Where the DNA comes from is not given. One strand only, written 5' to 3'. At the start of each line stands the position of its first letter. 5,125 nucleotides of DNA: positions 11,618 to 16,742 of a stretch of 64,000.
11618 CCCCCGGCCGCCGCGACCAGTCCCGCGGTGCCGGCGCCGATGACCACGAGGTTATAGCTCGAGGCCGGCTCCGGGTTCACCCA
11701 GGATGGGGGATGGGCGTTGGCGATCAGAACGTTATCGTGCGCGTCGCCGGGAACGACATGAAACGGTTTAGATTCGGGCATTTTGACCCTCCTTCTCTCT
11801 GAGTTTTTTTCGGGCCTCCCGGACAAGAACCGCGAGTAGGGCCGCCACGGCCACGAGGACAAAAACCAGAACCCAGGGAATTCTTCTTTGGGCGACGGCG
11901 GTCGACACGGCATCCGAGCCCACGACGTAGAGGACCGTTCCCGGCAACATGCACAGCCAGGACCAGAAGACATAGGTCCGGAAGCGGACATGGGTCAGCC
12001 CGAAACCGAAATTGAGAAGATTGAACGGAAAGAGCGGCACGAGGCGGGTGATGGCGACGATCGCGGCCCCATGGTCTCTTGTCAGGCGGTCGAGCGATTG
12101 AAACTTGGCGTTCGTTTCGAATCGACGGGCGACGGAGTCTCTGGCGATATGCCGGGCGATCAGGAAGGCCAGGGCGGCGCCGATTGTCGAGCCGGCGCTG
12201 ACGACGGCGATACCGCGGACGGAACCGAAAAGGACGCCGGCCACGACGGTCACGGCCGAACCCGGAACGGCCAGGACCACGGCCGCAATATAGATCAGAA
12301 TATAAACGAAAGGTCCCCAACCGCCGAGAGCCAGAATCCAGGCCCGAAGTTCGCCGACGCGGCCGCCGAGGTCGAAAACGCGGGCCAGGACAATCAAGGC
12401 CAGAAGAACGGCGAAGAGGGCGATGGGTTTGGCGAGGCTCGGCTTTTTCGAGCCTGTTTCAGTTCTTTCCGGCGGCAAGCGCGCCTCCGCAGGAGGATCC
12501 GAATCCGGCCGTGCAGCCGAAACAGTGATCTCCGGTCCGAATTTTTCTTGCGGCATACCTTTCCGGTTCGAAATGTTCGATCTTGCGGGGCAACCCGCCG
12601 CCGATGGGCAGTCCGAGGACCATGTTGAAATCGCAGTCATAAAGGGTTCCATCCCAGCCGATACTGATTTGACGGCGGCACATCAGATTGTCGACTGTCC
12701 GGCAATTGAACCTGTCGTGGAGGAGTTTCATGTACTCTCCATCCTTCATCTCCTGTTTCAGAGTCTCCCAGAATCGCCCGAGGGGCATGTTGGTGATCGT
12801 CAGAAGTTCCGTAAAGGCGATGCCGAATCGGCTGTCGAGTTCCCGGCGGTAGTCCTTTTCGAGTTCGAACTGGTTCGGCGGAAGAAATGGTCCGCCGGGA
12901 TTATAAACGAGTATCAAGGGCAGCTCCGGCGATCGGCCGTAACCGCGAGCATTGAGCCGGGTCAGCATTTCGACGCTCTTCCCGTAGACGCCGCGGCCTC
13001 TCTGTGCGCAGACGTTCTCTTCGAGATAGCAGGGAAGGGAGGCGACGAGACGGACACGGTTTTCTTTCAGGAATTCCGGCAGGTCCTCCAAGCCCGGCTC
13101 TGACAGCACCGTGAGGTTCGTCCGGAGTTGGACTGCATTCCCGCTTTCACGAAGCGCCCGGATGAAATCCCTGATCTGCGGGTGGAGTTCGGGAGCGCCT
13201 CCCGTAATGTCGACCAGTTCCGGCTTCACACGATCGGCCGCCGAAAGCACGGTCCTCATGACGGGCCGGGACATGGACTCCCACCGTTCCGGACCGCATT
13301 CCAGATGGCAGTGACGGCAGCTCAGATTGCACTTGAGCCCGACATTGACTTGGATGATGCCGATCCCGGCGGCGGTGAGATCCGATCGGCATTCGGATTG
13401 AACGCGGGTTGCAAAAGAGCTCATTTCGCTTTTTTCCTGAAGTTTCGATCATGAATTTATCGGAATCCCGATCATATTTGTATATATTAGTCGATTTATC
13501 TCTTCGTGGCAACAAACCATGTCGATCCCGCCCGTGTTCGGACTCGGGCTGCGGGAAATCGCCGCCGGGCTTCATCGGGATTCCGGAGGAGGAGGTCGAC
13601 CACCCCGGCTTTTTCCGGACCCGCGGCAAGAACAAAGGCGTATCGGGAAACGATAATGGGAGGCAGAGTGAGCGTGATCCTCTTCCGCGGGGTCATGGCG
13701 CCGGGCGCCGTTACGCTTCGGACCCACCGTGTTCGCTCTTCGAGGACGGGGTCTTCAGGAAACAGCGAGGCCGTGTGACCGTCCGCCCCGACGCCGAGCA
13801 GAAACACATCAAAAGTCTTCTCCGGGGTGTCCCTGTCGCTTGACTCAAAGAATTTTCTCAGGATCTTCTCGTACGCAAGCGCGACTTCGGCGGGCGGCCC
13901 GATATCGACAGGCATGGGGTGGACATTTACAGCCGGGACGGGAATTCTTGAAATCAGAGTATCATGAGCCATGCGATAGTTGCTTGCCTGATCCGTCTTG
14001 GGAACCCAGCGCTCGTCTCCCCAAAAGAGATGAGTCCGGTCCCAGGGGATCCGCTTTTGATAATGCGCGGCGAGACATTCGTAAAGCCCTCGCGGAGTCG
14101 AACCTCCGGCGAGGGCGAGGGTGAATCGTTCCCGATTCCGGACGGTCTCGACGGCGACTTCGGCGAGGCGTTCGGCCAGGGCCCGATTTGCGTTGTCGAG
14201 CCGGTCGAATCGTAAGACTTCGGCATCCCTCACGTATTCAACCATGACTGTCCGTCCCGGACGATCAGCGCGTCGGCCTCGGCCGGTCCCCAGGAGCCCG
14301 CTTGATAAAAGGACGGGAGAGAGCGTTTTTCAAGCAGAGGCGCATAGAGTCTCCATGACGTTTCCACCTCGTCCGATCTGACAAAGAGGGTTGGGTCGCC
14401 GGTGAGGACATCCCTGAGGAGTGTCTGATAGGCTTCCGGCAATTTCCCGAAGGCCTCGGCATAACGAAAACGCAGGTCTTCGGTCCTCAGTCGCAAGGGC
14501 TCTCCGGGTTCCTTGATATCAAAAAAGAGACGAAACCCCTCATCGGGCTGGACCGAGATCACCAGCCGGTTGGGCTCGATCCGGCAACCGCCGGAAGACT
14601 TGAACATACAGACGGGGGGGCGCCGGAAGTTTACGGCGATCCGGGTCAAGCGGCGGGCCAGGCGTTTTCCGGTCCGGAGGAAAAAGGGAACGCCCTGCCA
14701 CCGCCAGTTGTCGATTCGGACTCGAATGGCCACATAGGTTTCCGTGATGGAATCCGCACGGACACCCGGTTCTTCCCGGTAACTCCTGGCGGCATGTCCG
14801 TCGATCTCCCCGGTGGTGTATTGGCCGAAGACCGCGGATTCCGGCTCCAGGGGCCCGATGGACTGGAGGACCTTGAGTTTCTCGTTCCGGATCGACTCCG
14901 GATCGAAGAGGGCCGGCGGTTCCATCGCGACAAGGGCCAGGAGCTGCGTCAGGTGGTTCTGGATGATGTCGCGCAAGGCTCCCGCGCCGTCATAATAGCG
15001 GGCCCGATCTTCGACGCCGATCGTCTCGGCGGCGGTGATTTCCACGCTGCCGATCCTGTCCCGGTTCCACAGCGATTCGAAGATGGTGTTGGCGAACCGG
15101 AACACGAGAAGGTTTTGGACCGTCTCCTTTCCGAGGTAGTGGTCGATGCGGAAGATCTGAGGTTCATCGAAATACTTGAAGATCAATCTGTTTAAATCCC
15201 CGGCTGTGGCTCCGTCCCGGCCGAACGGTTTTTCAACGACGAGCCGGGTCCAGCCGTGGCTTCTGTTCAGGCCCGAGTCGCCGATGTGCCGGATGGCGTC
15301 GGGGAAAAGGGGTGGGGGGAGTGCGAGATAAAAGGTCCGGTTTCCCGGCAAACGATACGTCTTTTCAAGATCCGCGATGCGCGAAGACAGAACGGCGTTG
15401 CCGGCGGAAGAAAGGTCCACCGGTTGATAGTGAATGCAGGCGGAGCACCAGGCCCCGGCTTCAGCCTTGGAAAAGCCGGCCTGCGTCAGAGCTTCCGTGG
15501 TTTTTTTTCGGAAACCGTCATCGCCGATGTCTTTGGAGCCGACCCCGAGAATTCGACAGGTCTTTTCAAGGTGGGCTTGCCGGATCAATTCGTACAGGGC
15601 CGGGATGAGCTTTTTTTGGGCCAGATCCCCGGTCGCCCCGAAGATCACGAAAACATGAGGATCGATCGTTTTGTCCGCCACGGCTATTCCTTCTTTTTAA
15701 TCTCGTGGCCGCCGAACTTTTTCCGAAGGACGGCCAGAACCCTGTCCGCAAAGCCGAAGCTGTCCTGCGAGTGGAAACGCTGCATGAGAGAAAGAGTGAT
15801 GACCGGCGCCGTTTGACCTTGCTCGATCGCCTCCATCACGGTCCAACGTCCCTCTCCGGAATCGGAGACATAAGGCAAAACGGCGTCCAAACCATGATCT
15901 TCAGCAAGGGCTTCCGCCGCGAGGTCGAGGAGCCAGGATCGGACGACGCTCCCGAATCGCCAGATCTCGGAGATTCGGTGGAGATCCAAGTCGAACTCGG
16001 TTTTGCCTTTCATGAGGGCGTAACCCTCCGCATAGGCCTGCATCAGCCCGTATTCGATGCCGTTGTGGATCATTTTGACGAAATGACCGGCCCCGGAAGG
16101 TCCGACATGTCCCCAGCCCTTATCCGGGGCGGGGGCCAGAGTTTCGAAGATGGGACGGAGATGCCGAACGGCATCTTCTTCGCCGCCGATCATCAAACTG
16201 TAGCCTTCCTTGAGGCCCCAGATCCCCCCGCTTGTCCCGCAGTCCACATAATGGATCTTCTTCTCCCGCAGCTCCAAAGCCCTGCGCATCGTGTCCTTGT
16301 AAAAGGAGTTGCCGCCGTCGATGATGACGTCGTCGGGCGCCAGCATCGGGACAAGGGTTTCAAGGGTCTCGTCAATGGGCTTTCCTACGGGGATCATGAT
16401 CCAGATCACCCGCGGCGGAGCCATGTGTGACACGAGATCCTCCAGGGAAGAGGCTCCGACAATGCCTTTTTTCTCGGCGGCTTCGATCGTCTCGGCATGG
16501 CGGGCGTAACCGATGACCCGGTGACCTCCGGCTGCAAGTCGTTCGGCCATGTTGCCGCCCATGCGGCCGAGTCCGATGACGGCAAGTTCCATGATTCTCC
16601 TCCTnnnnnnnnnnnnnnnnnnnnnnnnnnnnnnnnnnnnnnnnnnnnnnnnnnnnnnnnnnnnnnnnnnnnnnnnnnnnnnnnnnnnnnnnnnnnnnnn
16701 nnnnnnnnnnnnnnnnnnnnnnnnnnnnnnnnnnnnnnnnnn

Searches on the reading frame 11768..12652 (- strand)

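Call 9: search_protein_families(library=pfam, proteins=[window:11768-12652:-], max_evalue=0.001)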
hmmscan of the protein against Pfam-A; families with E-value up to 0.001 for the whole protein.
window:11768-12652:- (294 aa): 1 family
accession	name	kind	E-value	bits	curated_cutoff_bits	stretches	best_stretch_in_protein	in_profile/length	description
PF09335.16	VTT_dom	-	2.4e-26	93.1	33.9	1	129-244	1-119/123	VTT domain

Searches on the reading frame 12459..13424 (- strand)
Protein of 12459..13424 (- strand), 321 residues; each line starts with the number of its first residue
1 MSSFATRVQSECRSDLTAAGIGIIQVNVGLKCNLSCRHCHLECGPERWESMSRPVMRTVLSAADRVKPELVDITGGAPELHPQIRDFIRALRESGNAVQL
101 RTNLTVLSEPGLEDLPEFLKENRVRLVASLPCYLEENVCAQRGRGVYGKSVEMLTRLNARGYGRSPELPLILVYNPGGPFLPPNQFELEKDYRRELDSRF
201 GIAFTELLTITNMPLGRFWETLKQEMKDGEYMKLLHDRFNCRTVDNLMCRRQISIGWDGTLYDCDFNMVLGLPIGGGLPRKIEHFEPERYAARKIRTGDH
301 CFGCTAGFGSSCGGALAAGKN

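Call 9: search_protein_families(library=pfam, proteins=[window:12459-13424:-], max_evalue=0.001)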
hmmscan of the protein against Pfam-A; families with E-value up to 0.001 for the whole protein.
window:12459-13424:- (321 aa): 2 families
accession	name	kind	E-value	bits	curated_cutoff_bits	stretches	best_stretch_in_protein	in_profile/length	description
PF12345.13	DUF3641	-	7.3e-51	172.2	24.9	1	181-315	1-134/134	Protein of unknown function (DUF3641)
PF04055.27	Radical_SAM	-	1.2e-08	35.8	29.5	1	27-163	2-142/166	Radical SAM superfamily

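Call 60: search_protein_families(library=ncbifam, proteins=[window:12459-13424:-], max_evalue=0.00001)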
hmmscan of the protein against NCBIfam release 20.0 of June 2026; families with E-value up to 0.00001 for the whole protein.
window:12459-13424:- (321 aa): 14 families
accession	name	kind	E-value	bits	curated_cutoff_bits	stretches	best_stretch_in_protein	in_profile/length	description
TIGR04167.1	rSAM_SeCys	equivalog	6.5e-121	403.2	300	1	16-316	2-303/303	arsenosugar biosynthesis radical SAM (seleno)protein ArsS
TIGR04317.1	W_rSAM_matur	equivalog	2.1e-10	40.2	380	1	25-160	7-139/349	tungsten cofactor oxidoreductase radical SAM maturase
TIGR02668.1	moaA_archaeal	equivalog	1.3e-09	37.5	325.25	1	24-109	12-99/303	GTP 3',8-cyclase MoaA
TIGR04251.1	SCM_rSAM_ScmF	equivalog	5.1e-08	32.7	400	1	31-108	13-94/353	SynChlorMet cassette radical SAM/SPASM protein ScmF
NF001199.0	PRK00164.2-1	equivalog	5.8e-08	32.2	231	1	24-109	14-101/308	GTP 3',8-cyclase MoaA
NF050035.1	rSAM_WgK_link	exception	1.6e-07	30.7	650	1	23-158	10-144/367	radical SAM/SPASM peptide maturase WgkB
NF033640.1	N_Twi_rSAM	subfamily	2.4e-07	30.2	170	0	23-130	112-239/398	twitch domain-containing radical SAM protein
NF049973.1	radical_Rv1681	equivalog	4.6e-07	29.1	380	1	30-162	80-211/326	Rv1681 family radical SAM protein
TIGR03470.1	HpnH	equivalog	5.4e-07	28.9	225.05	1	30-162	36-163/318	adenosyl-hopene transferase HpnH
TIGR02666.1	moaA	equivalog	9.5e-07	28.1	284.05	1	25-109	13-105/336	GTP 3',8-cyclase MoaA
TIGR02495.1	NrdG2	equivalog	1.3e-06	27.9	131.15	1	32-106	26-101/193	anaerobic ribonucleoside-triphosphate reductase activating protein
TIGR04078.1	rSAM_yydG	equivalog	1.4e-06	28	300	1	24-103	3-84/309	YydG family radical SAM peptide epimerase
TIGR03962.1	mycofact_rSAM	equivalog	2.2e-06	27.1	265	1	27-162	17-149/339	mycofactocin radical SAM maturase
TIGR04133.1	rSAM_w_lipo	hypoth_equivalog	7e-06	25.2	425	0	27-115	29-121/350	TIGR04133 family radical SAM/SPASM protein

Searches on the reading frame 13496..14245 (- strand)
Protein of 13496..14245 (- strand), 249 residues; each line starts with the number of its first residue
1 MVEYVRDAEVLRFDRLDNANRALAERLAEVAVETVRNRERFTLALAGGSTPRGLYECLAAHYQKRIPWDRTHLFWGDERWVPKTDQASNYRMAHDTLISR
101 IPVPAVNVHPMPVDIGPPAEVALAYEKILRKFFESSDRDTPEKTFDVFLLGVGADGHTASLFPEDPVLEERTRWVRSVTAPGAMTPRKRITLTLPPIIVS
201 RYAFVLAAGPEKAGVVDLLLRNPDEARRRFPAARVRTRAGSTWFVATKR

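Call 9: search_protein_families(library=pfam, proteins=[window:13496-14245:-], max_evalue=0.001)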
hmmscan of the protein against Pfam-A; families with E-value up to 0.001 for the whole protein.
window:13496-14245:- (249 aa): 1 family
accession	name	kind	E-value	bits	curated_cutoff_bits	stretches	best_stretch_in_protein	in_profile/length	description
PF01182.26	Glucosamine_iso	-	1.7e-66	224.8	27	1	18-242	5-223/225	Glucosamine-6-phosphate isomerases/6-phosphogluconolactonase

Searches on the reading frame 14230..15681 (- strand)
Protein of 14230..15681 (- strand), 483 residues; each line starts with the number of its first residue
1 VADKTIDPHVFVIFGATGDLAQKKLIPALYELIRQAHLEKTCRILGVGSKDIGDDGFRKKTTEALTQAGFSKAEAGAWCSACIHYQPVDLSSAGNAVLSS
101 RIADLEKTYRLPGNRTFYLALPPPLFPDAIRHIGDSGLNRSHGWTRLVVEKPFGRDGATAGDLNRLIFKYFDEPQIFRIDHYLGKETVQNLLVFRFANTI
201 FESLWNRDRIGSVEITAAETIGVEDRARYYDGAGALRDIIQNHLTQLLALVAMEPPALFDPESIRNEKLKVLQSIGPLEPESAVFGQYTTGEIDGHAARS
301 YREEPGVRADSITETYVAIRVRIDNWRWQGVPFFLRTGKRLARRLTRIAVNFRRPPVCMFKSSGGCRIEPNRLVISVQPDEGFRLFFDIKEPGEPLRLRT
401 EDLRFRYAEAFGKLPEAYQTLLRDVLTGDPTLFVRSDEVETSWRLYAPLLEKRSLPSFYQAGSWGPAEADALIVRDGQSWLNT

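Call 9: search_protein_families(library=pfam, proteins=[window:14230-15681:-], max_evalue=0.001)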
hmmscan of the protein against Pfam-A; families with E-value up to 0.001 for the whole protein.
window:14230-15681:- (483 aa): 2 families
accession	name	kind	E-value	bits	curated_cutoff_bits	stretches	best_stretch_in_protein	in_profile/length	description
PF02781.21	G6PD_C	-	3e-113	378.2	27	1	192-480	1-295/296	Glucose-6-phosphate dehydrogenase, C-terminal domain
PF00479.28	G6PD_N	-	2.9e-53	181.7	22.1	1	12-190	1-183/183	Glucose-6-phosphate dehydrogenase, NAD binding domain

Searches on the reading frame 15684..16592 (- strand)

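Call 9: search_protein_families(library=pfam, proteins=[window:15684-16592:-], max_evalue=0.001)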
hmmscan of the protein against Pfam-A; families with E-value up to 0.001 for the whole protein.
window:15684-16592:- (302 aa): 6 families
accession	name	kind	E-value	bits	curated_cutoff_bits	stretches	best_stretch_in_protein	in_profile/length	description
PF03446.21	NAD_binding_2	-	1.4e-40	139.4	21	1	3-153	2-153/161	NAD binding domain of 6-phosphogluconate dehydrogenase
PF00393.24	6PGD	-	3.2e-22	79.7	27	1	169-277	1-115/290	6-phosphogluconate dehydrogenase, C-terminal domain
PF03807.23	F420_oxidored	-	2.1e-06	28.7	21.6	1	3-57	2-60/94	NADP oxidoreductase coenzyme F420-dependent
PF02826.25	2-Hacid_dh_C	-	9e-06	25.6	25.1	1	2-56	38-91/178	D-isomer specific 2-hydroxyacid dehydrogenase, NAD binding domain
PF02558.23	ApbA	-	0.00024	21.2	22.2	1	4-50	2-47/150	Ketopantoate reductase PanE/ApbA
PF02254.24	TrkA_N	-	0.00061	20.5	23.8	1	4-52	2-53/116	TrkA-N domain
